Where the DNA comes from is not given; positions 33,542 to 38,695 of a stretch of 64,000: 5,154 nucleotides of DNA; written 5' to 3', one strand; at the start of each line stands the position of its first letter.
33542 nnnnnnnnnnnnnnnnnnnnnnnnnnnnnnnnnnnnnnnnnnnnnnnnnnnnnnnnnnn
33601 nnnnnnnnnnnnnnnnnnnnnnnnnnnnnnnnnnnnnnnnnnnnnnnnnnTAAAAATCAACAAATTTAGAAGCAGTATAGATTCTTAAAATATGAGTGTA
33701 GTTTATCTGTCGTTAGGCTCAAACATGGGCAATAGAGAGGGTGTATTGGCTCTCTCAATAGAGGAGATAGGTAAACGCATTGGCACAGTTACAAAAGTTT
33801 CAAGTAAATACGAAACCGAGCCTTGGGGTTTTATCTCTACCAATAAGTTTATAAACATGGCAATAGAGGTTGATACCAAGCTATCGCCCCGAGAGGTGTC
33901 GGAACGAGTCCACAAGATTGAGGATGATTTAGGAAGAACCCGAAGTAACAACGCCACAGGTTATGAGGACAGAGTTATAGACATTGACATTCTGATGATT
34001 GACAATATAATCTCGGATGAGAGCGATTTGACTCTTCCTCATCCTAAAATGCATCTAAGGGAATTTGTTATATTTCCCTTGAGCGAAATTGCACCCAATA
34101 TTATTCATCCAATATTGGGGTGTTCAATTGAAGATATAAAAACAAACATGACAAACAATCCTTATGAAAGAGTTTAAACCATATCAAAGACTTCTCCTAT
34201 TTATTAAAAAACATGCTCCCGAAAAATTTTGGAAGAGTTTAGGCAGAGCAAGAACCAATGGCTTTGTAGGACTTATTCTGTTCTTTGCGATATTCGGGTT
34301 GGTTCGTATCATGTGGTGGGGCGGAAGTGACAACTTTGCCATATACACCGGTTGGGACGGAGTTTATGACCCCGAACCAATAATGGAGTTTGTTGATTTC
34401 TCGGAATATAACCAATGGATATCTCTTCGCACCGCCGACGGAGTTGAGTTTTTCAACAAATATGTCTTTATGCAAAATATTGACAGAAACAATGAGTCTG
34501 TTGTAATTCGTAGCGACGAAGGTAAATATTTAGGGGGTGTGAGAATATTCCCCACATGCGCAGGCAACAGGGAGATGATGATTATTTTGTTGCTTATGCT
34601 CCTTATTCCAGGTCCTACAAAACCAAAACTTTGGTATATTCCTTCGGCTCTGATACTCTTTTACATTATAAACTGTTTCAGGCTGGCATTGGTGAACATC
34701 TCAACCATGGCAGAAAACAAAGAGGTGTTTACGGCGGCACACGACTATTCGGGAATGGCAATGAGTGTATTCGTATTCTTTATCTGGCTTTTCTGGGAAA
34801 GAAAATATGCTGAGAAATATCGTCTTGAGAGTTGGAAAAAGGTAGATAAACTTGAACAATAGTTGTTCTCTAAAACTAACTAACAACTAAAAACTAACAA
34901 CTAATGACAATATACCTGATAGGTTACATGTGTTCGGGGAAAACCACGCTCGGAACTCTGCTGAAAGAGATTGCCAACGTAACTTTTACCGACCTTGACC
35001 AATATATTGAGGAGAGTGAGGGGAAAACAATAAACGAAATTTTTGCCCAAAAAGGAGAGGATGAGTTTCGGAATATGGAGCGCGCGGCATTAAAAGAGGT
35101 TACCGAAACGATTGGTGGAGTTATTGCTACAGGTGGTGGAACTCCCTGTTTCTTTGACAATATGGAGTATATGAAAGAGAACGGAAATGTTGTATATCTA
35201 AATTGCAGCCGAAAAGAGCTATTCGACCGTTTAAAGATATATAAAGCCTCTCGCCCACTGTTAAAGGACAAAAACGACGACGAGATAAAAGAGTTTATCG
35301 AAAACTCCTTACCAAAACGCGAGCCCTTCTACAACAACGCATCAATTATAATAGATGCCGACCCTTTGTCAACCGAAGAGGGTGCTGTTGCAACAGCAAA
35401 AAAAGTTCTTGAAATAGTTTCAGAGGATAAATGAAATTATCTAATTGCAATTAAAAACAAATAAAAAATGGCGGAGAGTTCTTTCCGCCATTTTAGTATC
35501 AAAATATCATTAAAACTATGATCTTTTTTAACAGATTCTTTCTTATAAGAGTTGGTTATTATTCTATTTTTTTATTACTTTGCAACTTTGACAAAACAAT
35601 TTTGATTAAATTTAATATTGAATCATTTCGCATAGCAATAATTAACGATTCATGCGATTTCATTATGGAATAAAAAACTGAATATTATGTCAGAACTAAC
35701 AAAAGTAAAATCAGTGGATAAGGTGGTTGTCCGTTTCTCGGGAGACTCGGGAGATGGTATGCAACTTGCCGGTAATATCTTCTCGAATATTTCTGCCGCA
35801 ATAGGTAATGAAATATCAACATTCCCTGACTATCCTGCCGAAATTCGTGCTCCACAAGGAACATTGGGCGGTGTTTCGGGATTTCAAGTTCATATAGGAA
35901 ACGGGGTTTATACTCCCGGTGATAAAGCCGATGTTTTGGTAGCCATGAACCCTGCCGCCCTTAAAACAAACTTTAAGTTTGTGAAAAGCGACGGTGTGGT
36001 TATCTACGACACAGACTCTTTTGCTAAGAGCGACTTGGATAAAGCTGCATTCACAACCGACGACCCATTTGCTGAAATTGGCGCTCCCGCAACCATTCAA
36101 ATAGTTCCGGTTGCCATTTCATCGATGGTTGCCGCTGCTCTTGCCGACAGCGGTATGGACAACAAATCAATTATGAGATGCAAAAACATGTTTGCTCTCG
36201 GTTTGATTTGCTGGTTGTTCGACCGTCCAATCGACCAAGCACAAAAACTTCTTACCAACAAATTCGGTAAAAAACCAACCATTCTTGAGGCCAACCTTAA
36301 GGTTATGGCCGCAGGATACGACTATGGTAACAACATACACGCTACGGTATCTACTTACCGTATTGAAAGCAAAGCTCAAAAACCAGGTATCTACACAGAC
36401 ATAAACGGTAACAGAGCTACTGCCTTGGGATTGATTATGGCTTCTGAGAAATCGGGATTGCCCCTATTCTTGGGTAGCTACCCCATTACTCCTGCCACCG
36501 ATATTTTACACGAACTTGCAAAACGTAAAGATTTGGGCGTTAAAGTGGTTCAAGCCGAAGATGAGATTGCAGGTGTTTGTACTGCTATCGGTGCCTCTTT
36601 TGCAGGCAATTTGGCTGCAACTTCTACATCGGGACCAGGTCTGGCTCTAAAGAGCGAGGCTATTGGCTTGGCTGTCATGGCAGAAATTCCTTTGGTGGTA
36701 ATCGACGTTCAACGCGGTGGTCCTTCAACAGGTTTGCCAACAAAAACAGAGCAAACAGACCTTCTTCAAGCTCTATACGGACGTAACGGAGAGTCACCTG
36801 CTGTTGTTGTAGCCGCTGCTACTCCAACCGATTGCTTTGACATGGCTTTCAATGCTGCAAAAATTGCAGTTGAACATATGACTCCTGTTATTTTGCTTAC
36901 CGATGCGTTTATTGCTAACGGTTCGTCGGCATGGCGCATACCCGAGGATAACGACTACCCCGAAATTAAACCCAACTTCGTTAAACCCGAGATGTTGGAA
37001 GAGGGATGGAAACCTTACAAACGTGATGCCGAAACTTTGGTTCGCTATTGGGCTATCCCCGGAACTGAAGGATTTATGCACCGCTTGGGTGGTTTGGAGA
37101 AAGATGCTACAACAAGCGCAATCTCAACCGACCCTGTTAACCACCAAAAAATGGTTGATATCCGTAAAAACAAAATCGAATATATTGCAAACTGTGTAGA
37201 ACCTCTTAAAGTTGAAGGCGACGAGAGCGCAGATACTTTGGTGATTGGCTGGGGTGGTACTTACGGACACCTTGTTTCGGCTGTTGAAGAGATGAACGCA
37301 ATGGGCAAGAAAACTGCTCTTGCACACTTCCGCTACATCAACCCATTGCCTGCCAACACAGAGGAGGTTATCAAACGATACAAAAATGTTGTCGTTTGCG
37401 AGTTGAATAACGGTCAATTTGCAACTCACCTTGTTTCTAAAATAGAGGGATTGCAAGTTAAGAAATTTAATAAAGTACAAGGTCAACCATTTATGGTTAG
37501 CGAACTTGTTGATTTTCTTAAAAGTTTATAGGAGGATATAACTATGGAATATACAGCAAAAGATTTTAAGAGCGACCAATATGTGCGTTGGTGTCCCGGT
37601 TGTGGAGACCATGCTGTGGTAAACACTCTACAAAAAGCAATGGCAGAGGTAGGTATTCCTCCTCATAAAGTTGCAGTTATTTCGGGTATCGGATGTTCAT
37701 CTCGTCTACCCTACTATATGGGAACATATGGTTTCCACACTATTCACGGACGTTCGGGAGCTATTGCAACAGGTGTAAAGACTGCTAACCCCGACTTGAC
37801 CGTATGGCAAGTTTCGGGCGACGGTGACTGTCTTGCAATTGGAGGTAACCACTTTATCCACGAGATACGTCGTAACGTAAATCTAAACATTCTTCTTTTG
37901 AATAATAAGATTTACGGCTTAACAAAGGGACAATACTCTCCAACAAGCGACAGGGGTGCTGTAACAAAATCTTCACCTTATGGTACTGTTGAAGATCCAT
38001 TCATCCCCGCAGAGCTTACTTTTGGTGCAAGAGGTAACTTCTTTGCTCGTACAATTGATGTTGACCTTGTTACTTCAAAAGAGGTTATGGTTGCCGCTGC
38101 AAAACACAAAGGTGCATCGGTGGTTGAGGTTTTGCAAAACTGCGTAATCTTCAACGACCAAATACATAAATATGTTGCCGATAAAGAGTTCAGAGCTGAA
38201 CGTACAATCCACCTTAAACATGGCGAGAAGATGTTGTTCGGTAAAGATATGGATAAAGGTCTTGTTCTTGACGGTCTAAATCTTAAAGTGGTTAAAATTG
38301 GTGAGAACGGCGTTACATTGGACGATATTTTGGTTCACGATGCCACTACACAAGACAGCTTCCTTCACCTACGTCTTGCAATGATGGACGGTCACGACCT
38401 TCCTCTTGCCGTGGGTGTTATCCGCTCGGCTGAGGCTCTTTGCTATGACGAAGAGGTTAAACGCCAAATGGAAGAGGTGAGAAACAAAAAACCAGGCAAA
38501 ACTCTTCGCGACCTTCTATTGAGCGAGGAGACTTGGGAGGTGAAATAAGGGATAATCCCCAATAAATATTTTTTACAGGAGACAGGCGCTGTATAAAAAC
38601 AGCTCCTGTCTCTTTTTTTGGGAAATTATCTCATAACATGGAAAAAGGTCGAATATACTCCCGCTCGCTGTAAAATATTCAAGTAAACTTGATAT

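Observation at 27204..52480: Inverted duplication of a two-gene T9SS cargo cassette (beta-propeller + LamG-like) bracketing about 20 kb of core genes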

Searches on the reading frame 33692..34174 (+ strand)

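Call 13: search_protein_families(library=pfam, proteins=[window:33692-34174:+], max_evalue=0.00001)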
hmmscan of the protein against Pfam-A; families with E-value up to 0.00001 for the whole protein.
window:33692-34174:+ (161 aa): 1 family
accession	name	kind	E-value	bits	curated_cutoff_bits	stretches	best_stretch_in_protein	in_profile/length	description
PF01288.25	HPPK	-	1.6e-36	125.6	25.7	1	5-135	1-116/116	7,8-dihydro-6-hydroxymethylpterin-pyrophosphokinase (HPPK)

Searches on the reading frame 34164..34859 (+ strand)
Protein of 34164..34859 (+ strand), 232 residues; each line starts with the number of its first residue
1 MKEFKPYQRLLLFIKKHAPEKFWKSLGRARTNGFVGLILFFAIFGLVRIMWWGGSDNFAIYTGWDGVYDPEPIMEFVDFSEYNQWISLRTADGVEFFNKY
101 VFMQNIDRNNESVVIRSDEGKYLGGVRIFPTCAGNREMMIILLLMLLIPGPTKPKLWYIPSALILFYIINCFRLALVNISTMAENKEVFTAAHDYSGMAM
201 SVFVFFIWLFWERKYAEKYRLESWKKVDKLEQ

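Call 13: search_protein_families(library=pfam, proteins=[window:34164-34859:+], max_evalue=0.00001)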
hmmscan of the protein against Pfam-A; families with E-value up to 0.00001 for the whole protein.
window:34164-34859:+ (232 aa): 1 family
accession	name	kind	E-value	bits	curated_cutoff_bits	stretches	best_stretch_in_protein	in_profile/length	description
PF09721.15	Exosortase_EpsH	-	7.7e-08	32.5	25.7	1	125-211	159-251/254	Transmembrane exosortase (Exosortase_EpsH)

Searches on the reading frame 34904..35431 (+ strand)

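Call 14: search_protein_families(library=pfam, proteins=[window:34904-35431:+], max_evalue=0.00001)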
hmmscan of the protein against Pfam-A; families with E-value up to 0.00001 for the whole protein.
window:34904-35431:+ (176 aa): 2 families
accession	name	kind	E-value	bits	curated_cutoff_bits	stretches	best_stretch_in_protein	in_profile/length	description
PF01202.28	SKI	-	1e-41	143.1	22.1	1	9-159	1-149/159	Shikimate kinase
PF13238.12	AAA_18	-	7.3e-10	39.8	29.4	1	3-128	1-126/128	AAA domain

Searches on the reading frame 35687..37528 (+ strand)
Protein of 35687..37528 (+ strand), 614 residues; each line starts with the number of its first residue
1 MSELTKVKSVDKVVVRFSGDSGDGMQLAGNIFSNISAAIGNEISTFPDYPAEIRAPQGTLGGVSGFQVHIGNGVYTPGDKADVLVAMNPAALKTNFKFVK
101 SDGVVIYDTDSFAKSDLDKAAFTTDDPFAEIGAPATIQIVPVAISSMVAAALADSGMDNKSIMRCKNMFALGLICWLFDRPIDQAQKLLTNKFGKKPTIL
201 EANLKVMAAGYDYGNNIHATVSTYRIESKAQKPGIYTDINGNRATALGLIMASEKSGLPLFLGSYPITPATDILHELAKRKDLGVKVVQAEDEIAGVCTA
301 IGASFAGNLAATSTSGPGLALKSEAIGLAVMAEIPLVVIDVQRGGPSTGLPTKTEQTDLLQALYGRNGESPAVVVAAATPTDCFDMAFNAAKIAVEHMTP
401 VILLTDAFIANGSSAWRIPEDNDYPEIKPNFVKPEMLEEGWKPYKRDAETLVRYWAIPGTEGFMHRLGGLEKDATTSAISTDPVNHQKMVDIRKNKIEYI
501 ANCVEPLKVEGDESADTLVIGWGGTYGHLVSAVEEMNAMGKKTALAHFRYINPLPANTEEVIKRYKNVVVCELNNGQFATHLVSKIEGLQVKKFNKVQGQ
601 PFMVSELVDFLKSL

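Call 14: search_protein_families(library=pfam, proteins=[window:35687-37528:+], max_evalue=0.00001)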
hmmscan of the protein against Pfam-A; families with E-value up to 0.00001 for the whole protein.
window:35687-37528:+ (614 aa): 3 families
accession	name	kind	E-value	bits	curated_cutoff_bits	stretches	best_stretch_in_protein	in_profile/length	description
PF01855.24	POR_N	-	1.2e-53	182.6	27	1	261-437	10-186/231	Pyruvate flavodoxin/ferredoxin oxidoreductase, thiamine diP-bdg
PF01558.24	POR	-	1.5e-29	103.8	27.4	1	22-212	2-173/173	Pyruvate ferredoxin/flavodoxin oxidoreductase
PF17147.9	PFOR_II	-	2.4e-06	28.3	27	1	515-602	1-97/102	Pyruvate:ferredoxin oxidoreductase core domain II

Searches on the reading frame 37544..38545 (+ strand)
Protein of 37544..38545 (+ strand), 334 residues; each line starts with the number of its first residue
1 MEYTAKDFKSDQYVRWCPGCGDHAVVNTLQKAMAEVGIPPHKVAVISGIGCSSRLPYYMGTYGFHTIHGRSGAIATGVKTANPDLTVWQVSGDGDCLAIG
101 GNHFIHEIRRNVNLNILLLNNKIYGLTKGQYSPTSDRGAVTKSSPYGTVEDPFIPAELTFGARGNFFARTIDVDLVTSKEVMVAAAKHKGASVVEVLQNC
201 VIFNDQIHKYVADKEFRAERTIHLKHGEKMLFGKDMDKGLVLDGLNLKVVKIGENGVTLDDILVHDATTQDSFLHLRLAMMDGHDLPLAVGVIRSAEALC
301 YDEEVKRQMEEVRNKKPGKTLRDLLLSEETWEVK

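Call 14: search_protein_families(library=pfam, proteins=[window:37544-38545:+], max_evalue=0.00001)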
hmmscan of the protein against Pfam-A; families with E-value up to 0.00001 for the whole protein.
window:37544-38545:+ (334 aa): 1 family
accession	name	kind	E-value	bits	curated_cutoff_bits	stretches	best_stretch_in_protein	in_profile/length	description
PF02775.26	TPP_enzyme_C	-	1e-25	90.8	21.9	1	49-196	2-151/151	Thiamine pyrophosphate enzyme, C-terminal TPP binding domain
